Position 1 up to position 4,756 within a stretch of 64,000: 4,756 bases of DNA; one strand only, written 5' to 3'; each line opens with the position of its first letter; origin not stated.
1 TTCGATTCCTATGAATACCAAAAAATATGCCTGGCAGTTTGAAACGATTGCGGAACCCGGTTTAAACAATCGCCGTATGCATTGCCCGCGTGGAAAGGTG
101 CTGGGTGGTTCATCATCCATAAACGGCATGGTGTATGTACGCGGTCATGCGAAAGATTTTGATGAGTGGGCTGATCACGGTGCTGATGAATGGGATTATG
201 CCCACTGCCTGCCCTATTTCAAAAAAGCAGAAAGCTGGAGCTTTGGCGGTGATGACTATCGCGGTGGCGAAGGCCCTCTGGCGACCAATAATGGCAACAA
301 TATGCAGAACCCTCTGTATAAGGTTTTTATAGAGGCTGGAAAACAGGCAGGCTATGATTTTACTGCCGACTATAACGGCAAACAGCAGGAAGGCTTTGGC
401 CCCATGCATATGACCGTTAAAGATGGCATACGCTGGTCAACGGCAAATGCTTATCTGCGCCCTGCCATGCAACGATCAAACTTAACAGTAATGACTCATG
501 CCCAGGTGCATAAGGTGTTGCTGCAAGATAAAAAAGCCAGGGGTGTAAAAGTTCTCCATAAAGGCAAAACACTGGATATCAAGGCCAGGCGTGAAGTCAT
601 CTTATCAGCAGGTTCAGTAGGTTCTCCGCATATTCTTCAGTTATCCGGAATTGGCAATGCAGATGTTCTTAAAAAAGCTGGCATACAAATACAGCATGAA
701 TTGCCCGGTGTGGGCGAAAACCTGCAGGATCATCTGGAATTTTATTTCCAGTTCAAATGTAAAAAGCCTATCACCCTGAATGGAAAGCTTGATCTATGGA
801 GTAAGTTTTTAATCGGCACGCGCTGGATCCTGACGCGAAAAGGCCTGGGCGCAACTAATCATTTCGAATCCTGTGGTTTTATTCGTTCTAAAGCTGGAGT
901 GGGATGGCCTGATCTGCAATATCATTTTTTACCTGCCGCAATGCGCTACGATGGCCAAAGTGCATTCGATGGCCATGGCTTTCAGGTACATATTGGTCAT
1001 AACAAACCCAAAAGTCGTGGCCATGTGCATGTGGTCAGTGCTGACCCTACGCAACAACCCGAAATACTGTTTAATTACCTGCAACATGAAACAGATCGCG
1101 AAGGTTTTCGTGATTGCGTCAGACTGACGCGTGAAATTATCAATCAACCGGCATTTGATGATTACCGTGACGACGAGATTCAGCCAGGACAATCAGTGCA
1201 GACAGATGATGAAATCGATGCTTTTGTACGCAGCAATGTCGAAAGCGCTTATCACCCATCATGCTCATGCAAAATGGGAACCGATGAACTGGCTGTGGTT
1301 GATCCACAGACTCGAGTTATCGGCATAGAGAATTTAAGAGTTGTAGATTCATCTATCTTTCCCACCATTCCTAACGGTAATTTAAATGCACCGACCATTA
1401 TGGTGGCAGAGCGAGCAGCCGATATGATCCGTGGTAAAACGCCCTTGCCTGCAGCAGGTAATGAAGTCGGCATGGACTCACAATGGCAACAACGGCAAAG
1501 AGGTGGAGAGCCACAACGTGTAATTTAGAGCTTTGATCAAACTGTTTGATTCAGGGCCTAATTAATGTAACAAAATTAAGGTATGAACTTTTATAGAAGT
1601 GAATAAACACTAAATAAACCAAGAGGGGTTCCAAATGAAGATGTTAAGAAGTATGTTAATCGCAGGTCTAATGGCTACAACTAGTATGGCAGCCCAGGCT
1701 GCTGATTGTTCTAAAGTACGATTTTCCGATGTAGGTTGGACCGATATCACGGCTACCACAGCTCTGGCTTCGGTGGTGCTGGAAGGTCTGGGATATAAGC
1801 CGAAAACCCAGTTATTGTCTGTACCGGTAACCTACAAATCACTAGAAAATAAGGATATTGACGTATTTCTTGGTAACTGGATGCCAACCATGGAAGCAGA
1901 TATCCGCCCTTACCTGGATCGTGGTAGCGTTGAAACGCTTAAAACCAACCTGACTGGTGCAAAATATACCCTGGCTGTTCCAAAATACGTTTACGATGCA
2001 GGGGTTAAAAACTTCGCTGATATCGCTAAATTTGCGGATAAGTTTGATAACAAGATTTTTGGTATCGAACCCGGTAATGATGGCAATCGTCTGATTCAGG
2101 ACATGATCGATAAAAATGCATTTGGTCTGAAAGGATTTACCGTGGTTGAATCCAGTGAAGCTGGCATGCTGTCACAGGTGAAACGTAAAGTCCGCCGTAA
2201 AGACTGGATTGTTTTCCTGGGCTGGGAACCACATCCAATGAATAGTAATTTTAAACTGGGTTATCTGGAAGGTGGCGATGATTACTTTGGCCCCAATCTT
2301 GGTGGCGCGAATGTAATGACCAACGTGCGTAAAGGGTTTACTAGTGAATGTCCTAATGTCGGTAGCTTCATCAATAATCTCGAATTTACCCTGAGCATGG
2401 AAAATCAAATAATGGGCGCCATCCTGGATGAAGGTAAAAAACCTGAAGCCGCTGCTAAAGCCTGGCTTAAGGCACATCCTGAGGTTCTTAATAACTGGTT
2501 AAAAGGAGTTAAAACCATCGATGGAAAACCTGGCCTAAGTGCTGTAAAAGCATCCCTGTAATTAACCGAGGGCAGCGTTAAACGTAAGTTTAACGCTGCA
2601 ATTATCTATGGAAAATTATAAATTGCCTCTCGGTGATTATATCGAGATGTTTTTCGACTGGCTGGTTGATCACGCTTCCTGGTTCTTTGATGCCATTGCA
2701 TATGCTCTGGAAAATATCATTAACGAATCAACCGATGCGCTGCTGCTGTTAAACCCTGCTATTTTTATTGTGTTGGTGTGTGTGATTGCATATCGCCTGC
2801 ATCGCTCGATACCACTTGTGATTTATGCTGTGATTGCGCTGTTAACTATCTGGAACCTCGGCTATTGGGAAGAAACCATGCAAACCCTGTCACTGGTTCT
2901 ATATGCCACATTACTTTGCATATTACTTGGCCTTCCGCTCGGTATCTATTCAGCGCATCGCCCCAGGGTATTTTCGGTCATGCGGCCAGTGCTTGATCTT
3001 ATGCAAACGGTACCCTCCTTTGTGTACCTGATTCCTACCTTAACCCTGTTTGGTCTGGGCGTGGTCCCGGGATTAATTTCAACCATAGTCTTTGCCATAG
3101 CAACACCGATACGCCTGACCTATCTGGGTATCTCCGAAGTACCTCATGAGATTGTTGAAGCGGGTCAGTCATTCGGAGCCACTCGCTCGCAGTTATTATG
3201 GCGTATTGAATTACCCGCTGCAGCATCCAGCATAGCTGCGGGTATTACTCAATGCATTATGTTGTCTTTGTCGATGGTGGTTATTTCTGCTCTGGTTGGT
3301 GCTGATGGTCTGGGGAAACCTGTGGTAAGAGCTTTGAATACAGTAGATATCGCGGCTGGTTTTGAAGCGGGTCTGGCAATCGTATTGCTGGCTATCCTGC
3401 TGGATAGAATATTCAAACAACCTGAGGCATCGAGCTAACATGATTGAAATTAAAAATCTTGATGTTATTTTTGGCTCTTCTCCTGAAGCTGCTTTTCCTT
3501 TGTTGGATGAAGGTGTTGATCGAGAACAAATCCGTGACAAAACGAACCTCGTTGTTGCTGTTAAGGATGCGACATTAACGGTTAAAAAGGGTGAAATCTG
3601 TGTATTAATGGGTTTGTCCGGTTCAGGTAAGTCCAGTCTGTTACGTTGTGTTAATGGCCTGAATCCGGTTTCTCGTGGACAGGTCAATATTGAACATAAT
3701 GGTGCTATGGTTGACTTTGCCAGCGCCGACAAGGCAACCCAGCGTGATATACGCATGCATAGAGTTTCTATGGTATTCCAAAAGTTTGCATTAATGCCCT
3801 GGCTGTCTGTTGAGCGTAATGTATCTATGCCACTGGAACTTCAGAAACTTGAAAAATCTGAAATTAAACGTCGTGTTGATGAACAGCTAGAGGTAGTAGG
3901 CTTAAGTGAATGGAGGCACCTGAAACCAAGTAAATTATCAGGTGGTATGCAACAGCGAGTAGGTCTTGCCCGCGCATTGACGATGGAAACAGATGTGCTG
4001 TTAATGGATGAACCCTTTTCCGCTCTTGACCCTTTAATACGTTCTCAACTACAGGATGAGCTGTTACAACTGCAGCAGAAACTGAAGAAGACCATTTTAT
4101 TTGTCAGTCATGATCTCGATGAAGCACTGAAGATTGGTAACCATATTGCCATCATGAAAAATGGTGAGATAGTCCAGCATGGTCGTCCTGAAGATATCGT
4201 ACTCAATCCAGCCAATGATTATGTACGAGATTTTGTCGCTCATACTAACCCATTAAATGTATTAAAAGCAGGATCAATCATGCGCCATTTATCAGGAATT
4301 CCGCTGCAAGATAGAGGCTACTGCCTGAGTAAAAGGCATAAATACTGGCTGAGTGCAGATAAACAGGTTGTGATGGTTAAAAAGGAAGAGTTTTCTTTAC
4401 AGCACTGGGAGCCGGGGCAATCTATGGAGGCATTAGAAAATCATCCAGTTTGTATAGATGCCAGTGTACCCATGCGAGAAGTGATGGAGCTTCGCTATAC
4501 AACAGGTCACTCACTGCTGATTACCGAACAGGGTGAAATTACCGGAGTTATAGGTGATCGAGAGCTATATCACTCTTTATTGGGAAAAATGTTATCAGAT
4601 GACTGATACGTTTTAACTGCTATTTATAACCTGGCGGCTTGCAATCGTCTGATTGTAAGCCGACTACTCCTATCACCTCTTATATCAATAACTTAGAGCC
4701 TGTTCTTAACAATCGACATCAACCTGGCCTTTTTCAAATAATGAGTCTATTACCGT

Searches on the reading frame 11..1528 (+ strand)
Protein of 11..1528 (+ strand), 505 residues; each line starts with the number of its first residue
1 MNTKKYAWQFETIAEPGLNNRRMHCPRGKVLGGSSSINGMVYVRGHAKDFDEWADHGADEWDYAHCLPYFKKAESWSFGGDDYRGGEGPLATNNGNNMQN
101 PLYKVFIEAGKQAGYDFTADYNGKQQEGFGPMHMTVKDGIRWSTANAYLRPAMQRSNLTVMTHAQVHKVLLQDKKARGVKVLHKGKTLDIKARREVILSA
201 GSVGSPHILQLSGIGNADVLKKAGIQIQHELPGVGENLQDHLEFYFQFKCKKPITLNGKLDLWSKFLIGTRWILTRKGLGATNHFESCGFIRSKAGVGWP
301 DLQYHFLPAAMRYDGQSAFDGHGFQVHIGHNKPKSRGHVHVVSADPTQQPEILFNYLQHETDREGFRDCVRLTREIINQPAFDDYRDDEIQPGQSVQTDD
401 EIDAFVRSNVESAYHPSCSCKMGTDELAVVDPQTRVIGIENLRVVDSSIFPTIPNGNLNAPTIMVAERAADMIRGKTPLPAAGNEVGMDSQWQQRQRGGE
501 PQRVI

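Call 7: search_protein_families(library=pfam, proteins=[window:11-1528:+])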
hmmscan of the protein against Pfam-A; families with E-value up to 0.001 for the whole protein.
window:11-1528:+ (505 aa): 3 families
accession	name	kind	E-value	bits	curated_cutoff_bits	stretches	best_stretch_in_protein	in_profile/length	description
PF00732.25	GMC_oxred_N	-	1.1e-58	199.1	23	1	18-242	14-217/218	GMC oxidoreductase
PF05199.19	GMC_oxred_C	-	8.2e-40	137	24.6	1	333-466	1-139/139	GMC oxidoreductase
PF00890.30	FAD_binding_2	-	0.00036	20.3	20.4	1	134-205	130-206/414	FAD binding domain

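Call 81: search_protein_families(library=ncbifam, proteins=[window:11-1528:+], max_evalue=1e-10)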
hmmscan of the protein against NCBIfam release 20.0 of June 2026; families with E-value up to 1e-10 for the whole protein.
window:11-1528:+ (505 aa): 5 families
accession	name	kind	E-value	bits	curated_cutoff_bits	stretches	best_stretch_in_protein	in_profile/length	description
NF002550.0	PRK02106.1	subfamily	4.9e-251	834.2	605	1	1-497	58-557/563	choline dehydrogenase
TIGR01810.1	betA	equivalog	1.1e-219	730.5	732.1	1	1-479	52-532/532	choline dehydrogenase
TIGR03970.1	mycofact_MftG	equivalog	1.5e-84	284.7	387.45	2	19-257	72-307/487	mycofactocin dehydrogenase MftG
TIGR04542.1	GMC_mycofac_2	equivalog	7.8e-30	104.3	400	1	135-220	163-243/425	mycofactocin system GMC family oxidoreductase MftG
NF038210.1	GMC_mycofac_3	equivalog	2.7e-12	46.3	300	0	412-472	355-412/418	mycofactocin system GMC family oxidoreductase MftG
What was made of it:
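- Betaine and choline genes lie 4-9 kb away (calls 7, 81).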

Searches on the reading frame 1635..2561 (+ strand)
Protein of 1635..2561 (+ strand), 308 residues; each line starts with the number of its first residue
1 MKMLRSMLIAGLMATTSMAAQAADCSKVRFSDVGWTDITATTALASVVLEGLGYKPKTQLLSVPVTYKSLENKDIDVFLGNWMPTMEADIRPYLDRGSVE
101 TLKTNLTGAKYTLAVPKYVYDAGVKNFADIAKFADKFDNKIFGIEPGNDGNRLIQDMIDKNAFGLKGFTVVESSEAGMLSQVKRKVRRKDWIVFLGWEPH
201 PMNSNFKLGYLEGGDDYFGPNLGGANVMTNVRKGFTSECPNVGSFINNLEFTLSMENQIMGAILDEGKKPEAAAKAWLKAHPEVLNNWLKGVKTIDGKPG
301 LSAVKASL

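Call 7: search_protein_families(library=pfam, proteins=[window:1635-2561:+])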
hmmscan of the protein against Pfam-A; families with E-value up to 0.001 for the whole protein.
window:1635-2561:+ (308 aa): 1 family
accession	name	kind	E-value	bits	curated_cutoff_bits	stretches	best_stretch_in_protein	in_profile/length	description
PF04069.17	OpuAC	-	7e-64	216.3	21.2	1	27-280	2-257/257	Substrate binding domain of ABC-type glycine betaine transport system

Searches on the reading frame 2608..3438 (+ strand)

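Call 7: search_protein_families(library=pfam, proteins=[window:2608-3438:+])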
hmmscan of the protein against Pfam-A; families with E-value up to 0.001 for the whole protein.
window:2608-3438:+ (276 aa): 1 family
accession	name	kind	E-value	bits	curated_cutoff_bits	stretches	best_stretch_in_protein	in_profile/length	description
PF00528.27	BPD_transp_1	-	5.8e-27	95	26.4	1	108-268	1-174/184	Binding-protein-dependent transport system inner membrane component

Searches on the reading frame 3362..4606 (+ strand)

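Call 7: search_protein_families(library=pfam, proteins=[window:3362-4606:+])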
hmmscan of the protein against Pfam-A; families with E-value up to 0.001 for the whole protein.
window:3362-4606:+ (414 aa): 5 families
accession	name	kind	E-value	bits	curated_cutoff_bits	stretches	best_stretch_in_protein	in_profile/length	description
PF00005.33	ABC_tran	-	2.1e-30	106.6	25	1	68-219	2-136/137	ABC transporter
PF13304.12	AAA_21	-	4.5e-06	27.4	27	0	190-251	236-299/304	AAA domain, putative AbiEii toxin, Type IV TA system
PF02463.25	SMC_N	-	0.00055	19.9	40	1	78-241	25-190/220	RecF/RecN/SMC N terminal domain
PF20703.3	nSTAND1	-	0.00063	19.9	27.1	1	71-117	27-71/379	Novel STAND NTPase 1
PF09818.15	ABC_ATPase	-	0.00075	19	23.2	0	192-253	158-219/283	P-loop domain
